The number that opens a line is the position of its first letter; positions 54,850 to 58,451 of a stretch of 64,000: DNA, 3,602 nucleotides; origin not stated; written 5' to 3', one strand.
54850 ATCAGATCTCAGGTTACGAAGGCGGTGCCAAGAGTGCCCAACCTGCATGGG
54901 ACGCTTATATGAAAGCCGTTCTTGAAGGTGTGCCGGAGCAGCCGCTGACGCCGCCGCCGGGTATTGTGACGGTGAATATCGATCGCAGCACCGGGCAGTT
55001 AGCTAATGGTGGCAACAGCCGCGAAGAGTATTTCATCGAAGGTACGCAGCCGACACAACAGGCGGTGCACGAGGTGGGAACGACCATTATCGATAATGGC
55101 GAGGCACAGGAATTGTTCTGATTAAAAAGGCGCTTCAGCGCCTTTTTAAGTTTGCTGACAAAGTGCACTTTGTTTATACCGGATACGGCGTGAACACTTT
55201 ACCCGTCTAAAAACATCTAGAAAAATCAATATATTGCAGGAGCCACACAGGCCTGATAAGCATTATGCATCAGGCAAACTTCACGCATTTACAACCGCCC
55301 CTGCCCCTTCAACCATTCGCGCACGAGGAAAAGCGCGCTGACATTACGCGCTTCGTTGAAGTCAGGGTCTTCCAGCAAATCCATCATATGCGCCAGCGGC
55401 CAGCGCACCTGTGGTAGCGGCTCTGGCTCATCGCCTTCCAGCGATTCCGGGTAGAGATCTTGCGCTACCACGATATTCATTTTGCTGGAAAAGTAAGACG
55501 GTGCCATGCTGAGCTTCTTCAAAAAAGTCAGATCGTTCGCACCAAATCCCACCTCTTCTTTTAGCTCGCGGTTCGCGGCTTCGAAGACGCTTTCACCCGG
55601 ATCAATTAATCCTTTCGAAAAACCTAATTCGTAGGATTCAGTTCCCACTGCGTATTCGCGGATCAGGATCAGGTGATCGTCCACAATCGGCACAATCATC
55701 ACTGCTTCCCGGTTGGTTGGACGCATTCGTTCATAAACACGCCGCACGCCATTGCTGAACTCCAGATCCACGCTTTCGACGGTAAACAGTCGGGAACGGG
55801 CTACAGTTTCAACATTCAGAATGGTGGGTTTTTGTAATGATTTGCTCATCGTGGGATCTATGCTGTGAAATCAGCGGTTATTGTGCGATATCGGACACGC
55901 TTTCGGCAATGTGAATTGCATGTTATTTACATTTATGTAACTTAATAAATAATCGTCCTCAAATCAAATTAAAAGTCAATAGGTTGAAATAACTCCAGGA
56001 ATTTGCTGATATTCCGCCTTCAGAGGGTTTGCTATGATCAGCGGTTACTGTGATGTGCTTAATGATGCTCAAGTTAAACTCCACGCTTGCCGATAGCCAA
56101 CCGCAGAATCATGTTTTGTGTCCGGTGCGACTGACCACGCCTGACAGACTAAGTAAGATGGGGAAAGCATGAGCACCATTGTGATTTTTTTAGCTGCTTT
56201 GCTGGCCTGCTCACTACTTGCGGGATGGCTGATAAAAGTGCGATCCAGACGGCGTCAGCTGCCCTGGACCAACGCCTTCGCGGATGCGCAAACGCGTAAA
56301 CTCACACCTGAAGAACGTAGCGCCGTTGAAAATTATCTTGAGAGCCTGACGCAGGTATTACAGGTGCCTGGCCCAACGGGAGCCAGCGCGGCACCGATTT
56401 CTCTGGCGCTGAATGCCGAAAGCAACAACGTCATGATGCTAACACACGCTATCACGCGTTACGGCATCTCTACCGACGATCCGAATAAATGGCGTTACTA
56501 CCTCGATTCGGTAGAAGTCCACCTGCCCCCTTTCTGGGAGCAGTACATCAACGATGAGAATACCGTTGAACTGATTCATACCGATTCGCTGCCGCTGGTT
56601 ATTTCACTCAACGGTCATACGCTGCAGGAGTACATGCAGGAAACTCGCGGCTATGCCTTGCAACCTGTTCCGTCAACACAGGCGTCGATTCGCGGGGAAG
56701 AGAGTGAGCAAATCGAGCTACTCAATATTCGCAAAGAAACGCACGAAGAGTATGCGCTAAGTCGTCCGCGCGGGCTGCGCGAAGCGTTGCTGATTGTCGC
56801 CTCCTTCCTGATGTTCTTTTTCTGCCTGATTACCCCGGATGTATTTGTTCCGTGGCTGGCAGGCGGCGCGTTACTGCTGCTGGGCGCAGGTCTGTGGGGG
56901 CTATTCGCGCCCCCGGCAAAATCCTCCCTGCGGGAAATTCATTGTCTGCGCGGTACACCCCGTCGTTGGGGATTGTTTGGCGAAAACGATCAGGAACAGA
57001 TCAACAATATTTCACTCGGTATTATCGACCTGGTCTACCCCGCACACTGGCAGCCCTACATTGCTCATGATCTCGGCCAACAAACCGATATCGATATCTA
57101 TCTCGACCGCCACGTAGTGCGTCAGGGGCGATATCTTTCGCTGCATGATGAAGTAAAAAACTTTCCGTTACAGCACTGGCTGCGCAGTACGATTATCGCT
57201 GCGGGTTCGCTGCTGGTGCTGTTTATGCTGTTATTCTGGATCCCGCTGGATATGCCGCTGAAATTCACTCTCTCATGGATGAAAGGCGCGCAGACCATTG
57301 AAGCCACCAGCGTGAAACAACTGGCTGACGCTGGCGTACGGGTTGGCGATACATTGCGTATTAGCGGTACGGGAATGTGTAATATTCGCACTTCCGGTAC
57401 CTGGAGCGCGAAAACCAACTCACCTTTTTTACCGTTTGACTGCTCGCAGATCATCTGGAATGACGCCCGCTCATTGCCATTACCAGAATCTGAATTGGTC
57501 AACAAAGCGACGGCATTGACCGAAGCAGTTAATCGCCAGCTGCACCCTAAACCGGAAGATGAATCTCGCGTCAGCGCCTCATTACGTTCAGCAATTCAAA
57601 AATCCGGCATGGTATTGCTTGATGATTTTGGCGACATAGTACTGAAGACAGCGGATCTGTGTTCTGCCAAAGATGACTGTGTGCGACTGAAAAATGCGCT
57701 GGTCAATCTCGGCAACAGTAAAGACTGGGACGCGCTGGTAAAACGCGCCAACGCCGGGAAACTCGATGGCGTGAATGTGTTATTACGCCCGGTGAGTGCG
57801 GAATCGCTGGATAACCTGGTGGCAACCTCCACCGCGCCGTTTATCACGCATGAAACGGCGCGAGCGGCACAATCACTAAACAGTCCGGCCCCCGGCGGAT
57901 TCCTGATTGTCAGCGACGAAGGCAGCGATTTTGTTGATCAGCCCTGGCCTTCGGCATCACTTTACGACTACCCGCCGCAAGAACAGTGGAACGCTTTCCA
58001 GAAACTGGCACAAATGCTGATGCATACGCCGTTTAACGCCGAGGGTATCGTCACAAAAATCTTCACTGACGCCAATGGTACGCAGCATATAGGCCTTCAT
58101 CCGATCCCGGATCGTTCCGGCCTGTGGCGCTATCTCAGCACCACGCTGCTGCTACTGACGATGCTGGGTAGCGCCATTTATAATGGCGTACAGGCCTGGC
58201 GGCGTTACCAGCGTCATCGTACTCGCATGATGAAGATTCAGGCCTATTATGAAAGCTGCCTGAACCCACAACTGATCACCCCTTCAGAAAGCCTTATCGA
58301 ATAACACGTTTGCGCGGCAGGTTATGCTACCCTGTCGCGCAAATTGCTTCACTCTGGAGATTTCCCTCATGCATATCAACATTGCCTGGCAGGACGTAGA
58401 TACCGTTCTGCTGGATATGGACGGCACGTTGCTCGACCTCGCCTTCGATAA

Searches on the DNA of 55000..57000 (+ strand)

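Call 3: search_dna_similar(query=window:55850-56200:+, collection=ecoli_genomes, mode=near, max_rows=30, rows=spread)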
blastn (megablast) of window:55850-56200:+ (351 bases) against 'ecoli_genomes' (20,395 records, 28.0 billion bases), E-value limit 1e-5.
Records with a match: 5426; places in all: 5432; records where one place covers at least 80% of the query: 5421.
Genomes with a match: 5425 of 5426; with a place that covers at least 80% of the query: 5420. Places per genome that has any: lowest 1, median 1, highest 2. On chromosomes: 5431 places; on plasmids: 1.
Best place of each record, by identity: >=99% 5410; 95-99% 16.
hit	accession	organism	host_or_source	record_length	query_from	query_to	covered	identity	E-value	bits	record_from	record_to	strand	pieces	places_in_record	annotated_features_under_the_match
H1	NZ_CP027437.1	Escherichia coli strain 2012C-4221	missing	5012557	1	351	100%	100.0%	0e+0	649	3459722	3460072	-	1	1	igaA: intracellular growth attenuator protein IgaA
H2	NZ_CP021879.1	Escherichia coli strain AR_0137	missing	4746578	1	351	100%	99.7%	0e+0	643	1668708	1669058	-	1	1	igaA: intracellular growth attenuator protein IgaA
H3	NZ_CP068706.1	Escherichia coli strain J53-p1-pV-hybrid-1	conjugation assay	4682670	1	351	100%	99.7%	0e+0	643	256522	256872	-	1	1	igaA: intracellular growth attenuator protein IgaA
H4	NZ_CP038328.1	Escherichia coli O157:H7 strain NE 1092-2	cattle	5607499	1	351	100%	99.7%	0e+0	643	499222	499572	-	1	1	igaA: intracellular growth attenuator protein IgaA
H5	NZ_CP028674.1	Escherichia coli strain 115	cattle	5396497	1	351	100%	99.7%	0e+0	643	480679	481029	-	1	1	igaA: intracellular growth attenuator protein IgaA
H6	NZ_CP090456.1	Escherichia coli strain B379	Homo sapiens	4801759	1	351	100%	99.7%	0e+0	643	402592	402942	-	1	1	igaA: intracellular growth attenuator protein IgaA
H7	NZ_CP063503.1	Escherichia coli strain EH09-18-41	Homo sapiens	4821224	1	351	100%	99.7%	0e+0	643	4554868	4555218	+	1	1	igaA: intracellular growth attenuator protein IgaA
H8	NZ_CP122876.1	Escherichia coli strain ETEC1717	Sus scrofa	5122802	1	351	100%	99.7%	0e+0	643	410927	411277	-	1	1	igaA: intracellular growth attenuator protein IgaA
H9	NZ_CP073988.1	Escherichia coli strain MB10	Poultry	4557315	1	351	100%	99.7%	0e+0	643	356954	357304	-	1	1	igaA: intracellular growth attenuator protein IgaA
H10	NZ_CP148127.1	Escherichia coli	missing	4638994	1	351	100%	99.7%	0e+0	643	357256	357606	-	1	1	igaA: intracellular growth attenuator protein IgaA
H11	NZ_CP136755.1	Escherichia coli O157:H7 strain PNUSAE147325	missing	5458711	1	351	100%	99.7%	0e+0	643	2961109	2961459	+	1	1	igaA: intracellular growth attenuator protein IgaA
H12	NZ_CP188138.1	Escherichia coli strain TUM22769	Laboratory developed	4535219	1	351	100%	99.7%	0e+0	643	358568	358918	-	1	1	igaA: intracellular growth attenuator protein IgaA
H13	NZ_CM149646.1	Escherichia coli strain UPEC957C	canine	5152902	1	351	100%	99.7%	0e+0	643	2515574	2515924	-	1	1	igaA: intracellular growth attenuator protein IgaA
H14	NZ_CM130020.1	Escherichia coli strain EEC_W5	Gallus gallus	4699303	1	351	100%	99.7%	0e+0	643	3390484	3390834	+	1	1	igaA: intracellular growth attenuator protein IgaA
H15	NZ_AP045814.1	Escherichia coli strain 23CRST044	Homo sapiens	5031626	1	351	100%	99.7%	0e+0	643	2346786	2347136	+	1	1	igaA: intracellular growth attenuator protein IgaA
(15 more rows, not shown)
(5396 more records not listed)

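Call 5: search_rna_families(source=window, start=55000, end=57000, threshold=evalue, max_evalue=5)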
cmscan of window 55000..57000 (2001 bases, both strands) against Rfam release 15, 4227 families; matches with E-value up to 5: 5.
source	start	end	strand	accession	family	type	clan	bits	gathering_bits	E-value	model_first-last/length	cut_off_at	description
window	55057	55148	+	RF02144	rsmX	Gene;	CL00106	25.6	56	0.032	1-114/114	no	rsmX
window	55212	55254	+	RF02751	ES036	Gene; sRNA;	-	21.3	37.6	0.43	1-43/43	no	ES036 (CssrF) sRNA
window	55148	55200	+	RF02770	Ysr224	Gene; sRNA;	-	20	70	0.19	1-107/107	no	Yersinia sRNA 224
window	55123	55279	-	RF01398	isrP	Gene; sRNA;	-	19.1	45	1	1-148/148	no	isrP Hfq binding RNA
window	55810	55880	-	RF03130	L19-Flavobacteria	Cis-reg; leader;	-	18.3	31.5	3.6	1-29/29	no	L19-Flavobacteria ribosomal protein leader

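Call 49: search_dna_similar(query=window:56016-56100:+, collection=ecoli_genomes, mode=near, max_rows=40, rows=spread)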
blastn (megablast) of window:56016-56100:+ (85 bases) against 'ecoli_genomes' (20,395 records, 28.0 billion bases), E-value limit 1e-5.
Records with a match: 5426; places in all: 5427; records where one place covers at least 80% of the query: 5426.
Genomes with a match: 5425 of 5426; with a place that covers at least 80% of the query: 5425. Places per genome that has any: lowest 1, median 1, highest 2. On chromosomes: 5426 places; on plasmids: 1.
Best place of each record, by identity: >=99% 5257; 95-99% 169.
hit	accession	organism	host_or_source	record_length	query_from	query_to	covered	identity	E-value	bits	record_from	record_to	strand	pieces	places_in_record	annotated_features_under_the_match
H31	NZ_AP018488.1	Escherichia coli O157:H7 strain PV15-279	Homo sapiens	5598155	1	85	100%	100.0%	4e-36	158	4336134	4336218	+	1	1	none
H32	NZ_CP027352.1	Escherichia coli strain 2012C-4606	missing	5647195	1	85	100%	100.0%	4e-36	158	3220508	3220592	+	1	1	none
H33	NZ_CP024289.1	Escherichia coli O178:H19 strain 2012C-4431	Homo sapiens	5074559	1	85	100%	100.0%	4e-36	158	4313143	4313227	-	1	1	none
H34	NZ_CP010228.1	Escherichia coli strain S3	not applicable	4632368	1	85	100%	100.0%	4e-36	158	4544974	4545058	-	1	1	none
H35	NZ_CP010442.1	Escherichia coli K-12 strain K-12 MG1655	not applicable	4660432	1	85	100%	100.0%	4e-36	158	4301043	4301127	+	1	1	none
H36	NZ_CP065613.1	Escherichia coli strain FDAARGOS_944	missing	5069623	1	85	100%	100.0%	4e-36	158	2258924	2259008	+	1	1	none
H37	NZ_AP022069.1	Escherichia coli strain WP4-W18-ESBL-09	-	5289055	1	85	100%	100.0%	4e-36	158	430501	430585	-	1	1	none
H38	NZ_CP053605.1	Escherichia coli strain NEB_Turbo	not applicable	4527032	1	85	100%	100.0%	4e-36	158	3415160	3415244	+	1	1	none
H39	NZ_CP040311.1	Escherichia coli strain F3398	Ground beef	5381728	1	85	100%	100.0%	4e-36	158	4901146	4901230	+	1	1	none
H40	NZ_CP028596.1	Escherichia coli strain 149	cattle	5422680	1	85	100%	100.0%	4e-36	158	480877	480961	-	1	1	none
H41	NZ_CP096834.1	Escherichia coli strain PM4-5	cecum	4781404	1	85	100%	100.0%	4e-36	158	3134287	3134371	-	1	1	none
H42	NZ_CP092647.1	Escherichia coli strain EC5502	Homo sapiens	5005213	1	85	100%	100.0%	4e-36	158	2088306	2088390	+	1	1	none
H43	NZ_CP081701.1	Escherichia coli strain AH02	-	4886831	1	85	100%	100.0%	4e-36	158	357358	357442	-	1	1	none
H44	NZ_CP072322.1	Escherichia coli strain EC-JS426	Homo sapiens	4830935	1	85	100%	100.0%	4e-36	158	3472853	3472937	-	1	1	none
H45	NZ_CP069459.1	Escherichia coli strain FDAARGOS_1249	Homo sapiens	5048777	1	85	100%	100.0%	4e-36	158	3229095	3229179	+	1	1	none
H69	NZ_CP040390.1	Escherichia coli strain A1_136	Larus sp. (gull)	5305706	1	85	100%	98.8%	2e-34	152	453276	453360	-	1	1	none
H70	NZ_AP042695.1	Escherichia coli strain OkiPb01715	bovine feces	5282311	1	85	100%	97.6%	9e-33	147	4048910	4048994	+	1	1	none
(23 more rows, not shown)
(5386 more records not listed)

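Call 50: get_annotated_region(hit=H70, flank=60)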
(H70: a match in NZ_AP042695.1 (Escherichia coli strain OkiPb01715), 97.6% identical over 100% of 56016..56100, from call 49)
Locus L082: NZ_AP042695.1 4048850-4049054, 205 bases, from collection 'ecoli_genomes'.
description: Escherichia coli strain OkiPb01715 chromosome, complete genome
organism: Escherichia coli strain OkiPb01715 (NCBI taxid 562)
replicon: chromosome; assembly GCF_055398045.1
host: -; source: bovine feces; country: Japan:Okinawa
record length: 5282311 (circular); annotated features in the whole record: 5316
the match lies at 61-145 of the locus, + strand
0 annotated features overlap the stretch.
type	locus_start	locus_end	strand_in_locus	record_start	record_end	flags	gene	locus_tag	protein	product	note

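Call 51: get_annotated_region(hit=H69, flank=60)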
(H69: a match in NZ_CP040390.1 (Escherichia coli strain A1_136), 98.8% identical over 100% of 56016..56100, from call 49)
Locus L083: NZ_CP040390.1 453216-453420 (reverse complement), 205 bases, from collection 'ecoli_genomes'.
description: Escherichia coli strain A1_136 chromosome, complete genome
organism: Escherichia coli strain A1_136 (NCBI taxid 562)
replicon: chromosome; assembly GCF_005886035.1
host: Larus sp. (gull); source: feces; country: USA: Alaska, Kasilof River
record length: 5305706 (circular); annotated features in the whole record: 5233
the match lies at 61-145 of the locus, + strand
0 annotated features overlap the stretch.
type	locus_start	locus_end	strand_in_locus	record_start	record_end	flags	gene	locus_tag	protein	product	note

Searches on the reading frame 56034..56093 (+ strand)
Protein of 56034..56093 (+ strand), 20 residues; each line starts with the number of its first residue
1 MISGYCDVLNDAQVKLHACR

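Call 56: list_cluster_members(proteins=[window:56034-56093:+])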
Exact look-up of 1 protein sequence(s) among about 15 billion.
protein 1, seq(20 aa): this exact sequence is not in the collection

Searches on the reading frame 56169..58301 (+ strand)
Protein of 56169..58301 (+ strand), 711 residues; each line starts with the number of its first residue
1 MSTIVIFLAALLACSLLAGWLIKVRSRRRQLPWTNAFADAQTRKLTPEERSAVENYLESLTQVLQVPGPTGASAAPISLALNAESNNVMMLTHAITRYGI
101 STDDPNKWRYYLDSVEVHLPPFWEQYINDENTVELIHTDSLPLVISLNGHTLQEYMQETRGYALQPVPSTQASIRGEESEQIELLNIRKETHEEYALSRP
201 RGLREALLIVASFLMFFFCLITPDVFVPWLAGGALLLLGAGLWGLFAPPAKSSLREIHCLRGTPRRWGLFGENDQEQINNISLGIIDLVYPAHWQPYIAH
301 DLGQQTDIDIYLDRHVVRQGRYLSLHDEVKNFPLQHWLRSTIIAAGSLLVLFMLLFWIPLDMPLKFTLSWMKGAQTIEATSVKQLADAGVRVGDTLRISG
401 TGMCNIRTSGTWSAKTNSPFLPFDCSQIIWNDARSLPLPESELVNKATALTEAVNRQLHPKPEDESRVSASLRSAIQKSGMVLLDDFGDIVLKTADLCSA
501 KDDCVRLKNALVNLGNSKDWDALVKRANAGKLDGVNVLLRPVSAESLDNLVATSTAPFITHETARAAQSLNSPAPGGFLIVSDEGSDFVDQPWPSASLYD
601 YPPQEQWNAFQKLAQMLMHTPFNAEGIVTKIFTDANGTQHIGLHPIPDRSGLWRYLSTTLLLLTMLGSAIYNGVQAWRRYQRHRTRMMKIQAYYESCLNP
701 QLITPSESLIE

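Call 8: find_related_loci(query=window:56169-58301:+, collection=genome_contigs, flank=1500)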
Query window:56169-58301:+ (711 aa) in genome_contigs; peptide patterns used: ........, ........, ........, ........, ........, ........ (x = any residue, [..] = any of these).
96 stretches matched a pattern; 87 encode a relative of the query (tblastn E <= 1e-3); the best 80 are kept; 80 distinct loci.
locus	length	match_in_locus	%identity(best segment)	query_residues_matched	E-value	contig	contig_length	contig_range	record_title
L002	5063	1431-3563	97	1-711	0e+0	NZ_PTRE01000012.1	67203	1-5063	Escherichia sp. MOD1-EC7003 MOD1-EC7003_12_length_67203_cov_124, whole genome shotgun sequence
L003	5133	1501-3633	96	1-711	0e+0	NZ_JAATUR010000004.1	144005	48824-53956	Escherichia coli strain SCPM-O-B-8794 4length=144005, whole genome shotgun sequence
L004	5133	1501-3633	95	1-711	0e+0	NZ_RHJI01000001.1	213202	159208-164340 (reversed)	Escherichia sp. E1V33 1V33_1_consensus, whole genome shotgun sequence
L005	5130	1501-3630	86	1-710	0e+0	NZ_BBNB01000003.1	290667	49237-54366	Citrobacter sedlakii NBRC 105722, whole genome shotgun sequence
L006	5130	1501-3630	85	1-710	0e+0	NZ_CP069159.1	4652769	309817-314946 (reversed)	Citrobacter sp. R56 chromosome, complete genome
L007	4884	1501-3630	86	1-710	0e+0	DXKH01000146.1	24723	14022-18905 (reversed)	MAG TPA_asm: Citrobacter sp. isolate HRGM_Genome_0066 HRGM_Genome_0066_146, whole genome shotgun sequence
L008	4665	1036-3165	85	1-710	0e+0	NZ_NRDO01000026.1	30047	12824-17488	Citrobacter sp. NCU1 contig_26, whole genome shotgun sequence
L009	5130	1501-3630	85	1-710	0e+0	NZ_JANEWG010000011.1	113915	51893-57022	Citrobacter sp. Awk 4 510132-22-11, whole genome shotgun sequence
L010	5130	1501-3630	86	1-710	0e+0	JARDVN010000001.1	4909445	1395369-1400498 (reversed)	Citrobacter amalonaticus strain AUH_CA_2023_1 contig_2, whole genome shotgun sequence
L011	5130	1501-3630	83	1-710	0e+0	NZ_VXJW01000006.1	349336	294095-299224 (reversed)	Salmonella enterica subsp. arizonae strain CCUG 6322T contig_0000006, whole genome shotgun sequence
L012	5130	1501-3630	84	1-710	0e+0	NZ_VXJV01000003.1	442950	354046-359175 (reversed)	Salmonella enterica subsp. diarizonae strain CCUG 30040T contig_0000003, whole genome shotgun sequence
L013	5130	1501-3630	85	1-710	0e+0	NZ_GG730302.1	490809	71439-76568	Citrobacter youngae ATCC 29220 Scfld3, whole genome shotgun sequence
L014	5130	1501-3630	85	1-710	0e+0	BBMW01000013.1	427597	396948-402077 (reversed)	Citrobacter werkmanii NBRC 105721 DNA, contig: CIWKM13, whole genome shotgun sequence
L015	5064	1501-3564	85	23-710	0e+0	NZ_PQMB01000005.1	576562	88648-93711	Citrobacter amalonaticus strain S646 scaffold5.1, whole genome shotgun sequence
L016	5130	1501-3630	84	1-710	0e+0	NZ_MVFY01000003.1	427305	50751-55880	Citrobacter portucalensis strain A60 A60_S7_L001_NODE_3_length_427305_cov_22.1798, whole genome shotgun sequence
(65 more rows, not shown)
